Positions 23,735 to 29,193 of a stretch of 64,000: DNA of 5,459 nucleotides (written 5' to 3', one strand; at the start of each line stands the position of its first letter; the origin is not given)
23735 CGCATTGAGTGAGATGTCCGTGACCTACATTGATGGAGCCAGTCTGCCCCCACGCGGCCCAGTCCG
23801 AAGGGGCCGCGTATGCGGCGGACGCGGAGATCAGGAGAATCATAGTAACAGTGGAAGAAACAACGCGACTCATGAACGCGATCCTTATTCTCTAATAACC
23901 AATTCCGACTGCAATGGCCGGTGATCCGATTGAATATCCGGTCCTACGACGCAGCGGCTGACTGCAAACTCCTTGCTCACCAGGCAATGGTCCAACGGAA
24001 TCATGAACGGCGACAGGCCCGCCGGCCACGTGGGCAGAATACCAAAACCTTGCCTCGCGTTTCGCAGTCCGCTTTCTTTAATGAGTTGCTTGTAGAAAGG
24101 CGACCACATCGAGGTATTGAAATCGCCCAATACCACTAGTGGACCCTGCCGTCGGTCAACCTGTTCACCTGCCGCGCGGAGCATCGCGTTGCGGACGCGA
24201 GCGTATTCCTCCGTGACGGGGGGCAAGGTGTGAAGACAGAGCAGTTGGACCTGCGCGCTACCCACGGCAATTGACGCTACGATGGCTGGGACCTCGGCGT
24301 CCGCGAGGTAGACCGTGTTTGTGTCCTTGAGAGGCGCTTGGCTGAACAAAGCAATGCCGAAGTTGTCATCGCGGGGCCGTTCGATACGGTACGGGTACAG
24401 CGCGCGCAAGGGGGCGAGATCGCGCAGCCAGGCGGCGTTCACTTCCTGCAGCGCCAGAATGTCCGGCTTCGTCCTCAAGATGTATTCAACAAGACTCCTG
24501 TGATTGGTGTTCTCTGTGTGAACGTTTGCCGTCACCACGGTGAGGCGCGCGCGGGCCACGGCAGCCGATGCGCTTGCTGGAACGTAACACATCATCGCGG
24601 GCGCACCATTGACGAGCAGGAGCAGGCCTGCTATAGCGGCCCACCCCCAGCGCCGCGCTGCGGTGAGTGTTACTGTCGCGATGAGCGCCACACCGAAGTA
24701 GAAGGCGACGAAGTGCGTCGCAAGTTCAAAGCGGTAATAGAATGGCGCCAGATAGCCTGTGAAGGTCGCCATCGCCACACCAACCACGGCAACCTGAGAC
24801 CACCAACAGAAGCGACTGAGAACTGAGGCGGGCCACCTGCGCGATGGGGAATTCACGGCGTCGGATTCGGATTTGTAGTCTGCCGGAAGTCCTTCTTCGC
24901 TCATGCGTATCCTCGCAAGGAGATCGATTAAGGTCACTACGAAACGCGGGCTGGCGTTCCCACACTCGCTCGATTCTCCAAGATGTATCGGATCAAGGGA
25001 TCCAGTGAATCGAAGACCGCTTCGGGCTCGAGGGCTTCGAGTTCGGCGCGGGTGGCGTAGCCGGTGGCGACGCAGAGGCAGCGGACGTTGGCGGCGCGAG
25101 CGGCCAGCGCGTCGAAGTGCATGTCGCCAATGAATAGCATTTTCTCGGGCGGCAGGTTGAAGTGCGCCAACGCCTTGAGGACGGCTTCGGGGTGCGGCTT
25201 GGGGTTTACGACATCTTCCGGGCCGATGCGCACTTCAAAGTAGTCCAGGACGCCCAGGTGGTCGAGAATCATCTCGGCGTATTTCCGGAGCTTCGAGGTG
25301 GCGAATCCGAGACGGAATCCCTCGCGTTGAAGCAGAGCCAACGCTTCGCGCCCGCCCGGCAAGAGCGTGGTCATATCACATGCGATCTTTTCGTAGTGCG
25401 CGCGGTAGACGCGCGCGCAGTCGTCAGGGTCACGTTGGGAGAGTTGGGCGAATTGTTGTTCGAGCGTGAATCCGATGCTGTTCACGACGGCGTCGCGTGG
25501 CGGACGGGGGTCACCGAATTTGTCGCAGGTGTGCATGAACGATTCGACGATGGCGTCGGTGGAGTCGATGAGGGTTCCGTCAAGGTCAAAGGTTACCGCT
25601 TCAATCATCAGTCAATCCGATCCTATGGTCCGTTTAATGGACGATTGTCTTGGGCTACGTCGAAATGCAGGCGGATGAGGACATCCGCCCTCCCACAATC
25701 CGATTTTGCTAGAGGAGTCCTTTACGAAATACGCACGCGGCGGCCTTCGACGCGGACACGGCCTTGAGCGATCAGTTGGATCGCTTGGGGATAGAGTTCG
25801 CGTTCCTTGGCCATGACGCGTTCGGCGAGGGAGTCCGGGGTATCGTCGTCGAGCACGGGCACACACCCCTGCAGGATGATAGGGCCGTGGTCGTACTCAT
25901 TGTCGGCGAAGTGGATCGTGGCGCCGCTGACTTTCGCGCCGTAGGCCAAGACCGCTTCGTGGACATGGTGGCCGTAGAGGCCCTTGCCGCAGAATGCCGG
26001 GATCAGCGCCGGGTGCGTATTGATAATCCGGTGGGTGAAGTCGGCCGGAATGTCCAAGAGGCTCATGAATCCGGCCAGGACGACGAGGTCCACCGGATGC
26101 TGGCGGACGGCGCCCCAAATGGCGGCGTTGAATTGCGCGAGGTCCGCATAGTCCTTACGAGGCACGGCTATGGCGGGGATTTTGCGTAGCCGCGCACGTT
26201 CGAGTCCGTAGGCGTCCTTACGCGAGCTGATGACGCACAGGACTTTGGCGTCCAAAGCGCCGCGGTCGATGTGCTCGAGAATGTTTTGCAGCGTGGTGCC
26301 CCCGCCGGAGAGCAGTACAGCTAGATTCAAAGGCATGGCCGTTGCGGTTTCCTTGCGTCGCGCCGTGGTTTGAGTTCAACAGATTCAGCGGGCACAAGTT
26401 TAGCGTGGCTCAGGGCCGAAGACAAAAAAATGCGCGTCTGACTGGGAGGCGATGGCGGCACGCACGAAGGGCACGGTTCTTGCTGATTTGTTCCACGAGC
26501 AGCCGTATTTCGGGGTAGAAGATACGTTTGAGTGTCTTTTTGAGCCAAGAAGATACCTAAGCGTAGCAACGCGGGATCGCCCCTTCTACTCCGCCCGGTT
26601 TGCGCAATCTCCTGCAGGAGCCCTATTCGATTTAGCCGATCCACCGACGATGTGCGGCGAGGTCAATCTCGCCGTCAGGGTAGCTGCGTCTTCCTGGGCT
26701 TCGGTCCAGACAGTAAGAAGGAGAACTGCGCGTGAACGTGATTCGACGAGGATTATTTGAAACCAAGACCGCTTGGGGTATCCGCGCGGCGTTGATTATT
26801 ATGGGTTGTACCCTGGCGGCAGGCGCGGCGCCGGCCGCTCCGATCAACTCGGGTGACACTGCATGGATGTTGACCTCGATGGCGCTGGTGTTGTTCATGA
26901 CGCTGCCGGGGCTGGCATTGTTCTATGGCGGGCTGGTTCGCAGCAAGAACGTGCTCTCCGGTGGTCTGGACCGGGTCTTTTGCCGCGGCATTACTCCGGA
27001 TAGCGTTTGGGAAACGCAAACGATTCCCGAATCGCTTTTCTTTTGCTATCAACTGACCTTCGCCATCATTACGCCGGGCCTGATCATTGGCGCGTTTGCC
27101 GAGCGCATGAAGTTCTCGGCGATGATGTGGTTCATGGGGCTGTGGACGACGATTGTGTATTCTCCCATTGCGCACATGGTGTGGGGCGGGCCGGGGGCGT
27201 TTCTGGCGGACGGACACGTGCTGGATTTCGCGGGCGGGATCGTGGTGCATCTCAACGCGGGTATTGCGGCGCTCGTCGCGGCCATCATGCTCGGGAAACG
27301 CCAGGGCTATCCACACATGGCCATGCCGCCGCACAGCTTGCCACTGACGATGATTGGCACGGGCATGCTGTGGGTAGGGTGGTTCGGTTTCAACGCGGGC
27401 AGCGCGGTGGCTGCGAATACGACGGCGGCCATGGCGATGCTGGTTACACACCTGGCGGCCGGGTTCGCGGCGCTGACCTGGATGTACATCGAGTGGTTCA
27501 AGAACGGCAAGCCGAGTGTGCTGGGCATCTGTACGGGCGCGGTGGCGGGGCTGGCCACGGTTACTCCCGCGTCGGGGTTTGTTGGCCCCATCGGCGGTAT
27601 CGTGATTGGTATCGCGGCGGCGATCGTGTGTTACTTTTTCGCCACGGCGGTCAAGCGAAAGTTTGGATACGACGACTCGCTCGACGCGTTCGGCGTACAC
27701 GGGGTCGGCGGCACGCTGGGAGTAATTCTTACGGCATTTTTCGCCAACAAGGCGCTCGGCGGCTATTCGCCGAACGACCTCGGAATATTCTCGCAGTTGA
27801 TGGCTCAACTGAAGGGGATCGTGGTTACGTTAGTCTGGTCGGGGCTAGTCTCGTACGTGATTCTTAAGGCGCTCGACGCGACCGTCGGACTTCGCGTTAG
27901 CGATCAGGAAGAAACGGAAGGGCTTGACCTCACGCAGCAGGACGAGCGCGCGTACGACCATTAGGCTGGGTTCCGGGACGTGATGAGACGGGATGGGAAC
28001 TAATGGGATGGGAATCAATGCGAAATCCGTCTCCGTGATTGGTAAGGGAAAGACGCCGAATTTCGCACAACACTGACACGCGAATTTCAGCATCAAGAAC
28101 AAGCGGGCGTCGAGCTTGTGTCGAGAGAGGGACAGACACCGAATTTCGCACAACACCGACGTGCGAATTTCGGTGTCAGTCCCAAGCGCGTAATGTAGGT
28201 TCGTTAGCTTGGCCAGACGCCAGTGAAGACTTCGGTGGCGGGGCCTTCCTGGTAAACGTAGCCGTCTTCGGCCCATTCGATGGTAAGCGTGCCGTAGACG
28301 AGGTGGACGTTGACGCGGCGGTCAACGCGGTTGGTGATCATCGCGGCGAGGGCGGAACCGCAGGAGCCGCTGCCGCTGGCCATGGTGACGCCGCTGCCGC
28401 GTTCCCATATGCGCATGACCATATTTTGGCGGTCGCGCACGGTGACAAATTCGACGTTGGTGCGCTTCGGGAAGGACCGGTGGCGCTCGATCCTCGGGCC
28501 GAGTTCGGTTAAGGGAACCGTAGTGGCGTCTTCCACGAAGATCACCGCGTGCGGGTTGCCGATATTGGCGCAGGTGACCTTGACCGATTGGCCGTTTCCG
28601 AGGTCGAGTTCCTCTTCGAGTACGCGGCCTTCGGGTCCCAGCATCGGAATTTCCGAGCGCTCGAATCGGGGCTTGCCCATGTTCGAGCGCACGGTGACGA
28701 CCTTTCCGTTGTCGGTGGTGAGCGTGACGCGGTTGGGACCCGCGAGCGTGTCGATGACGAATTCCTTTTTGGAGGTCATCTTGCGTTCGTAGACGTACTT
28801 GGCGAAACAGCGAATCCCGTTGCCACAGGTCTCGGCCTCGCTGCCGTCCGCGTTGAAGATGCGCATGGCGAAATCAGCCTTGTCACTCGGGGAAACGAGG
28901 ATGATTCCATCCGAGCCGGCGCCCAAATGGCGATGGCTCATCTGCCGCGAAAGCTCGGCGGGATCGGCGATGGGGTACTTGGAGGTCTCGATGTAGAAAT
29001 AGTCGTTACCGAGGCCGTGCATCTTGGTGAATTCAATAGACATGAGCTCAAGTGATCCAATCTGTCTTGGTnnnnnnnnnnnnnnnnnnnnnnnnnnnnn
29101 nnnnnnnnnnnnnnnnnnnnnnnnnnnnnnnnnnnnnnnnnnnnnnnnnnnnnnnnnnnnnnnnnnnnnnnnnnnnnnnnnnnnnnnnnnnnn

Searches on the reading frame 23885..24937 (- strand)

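Call 18: search_protein_families(library=pfam, proteins=[window:23885-24937:-], max_evalue=0.0001)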
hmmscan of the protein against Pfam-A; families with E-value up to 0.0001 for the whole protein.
window:23885-24937:- (350 aa): 1 family
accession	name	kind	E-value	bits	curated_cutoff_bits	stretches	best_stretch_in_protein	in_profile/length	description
PF03372.29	Exo_endo_phos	-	6.5e-27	95.1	24.5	1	136-339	2-225/225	Endonuclease/Exonuclease/phosphatase family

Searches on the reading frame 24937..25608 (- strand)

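Call 18: search_protein_families(library=pfam, proteins=[window:24937-25608:-], max_evalue=0.0001)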
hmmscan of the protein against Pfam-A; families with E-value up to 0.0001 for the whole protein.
window:24937-25608:- (223 aa): 4 families
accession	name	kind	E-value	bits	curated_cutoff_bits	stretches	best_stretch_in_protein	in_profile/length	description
PF13419.12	HAD_2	-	1.1e-41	143.3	23.8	1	6-180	2-178/178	Haloacid dehalogenase-like hydrolase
PF00702.32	Hydrolase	-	2.6e-29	103.4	26.4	1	2-174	1-191/191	haloacid dehalogenase-like hydrolase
PF13242.12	Hydrolase_like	-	4.6e-14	52.5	22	1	136-203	3-73/75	HAD-hyrolase-like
PF12710.13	HAD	-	2.4e-11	44.8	27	1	5-170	1-188/189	haloacid dehalogenase-like hydrolase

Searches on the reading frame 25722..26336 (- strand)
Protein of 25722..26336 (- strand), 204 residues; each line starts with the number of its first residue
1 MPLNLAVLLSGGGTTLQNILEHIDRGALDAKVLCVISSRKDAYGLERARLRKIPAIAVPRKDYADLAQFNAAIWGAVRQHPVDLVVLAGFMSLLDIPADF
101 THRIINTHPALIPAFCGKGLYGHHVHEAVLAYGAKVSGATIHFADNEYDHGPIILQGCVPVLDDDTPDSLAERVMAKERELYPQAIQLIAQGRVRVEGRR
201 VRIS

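Call 18: search_protein_families(library=pfam, proteins=[window:25722-26336:-], max_evalue=0.0001)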
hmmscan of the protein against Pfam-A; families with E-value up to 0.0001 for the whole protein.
window:25722-26336:- (204 aa): 1 family
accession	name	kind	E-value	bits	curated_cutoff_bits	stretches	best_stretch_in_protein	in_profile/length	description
PF00551.24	Formyl_trans_N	-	4.5e-44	150.8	26.1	1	4-186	2-181/181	Formyl transferase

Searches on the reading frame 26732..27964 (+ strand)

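Call 18: search_protein_families(library=pfam, proteins=[window:26732-27964:+], max_evalue=0.0001)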
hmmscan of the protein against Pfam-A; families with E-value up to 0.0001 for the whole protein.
window:26732-27964:+ (410 aa): 1 family
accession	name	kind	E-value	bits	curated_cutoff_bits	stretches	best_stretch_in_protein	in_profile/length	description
PF00909.26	Ammonium_transp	-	1.2e-105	354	23.2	2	93-408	77-399/399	Ammonium Transporter Family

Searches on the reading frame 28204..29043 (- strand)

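Call 18: search_protein_families(library=pfam, proteins=[window:28204-29043:-], max_evalue=0.0001)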
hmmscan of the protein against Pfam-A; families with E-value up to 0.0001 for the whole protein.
window:28204-29043:- (279 aa): 2 families
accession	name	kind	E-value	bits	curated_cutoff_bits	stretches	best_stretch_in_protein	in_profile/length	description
PF01678.24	DAP_epimerase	-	9.2e-64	213.4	34.7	2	5-127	1-120/121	Diaminopimelate epimerase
PF02567.21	PhzC-PhzF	-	1.1e-07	32.1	27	1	50-241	44-233/281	Phenazine biosynthesis-like protein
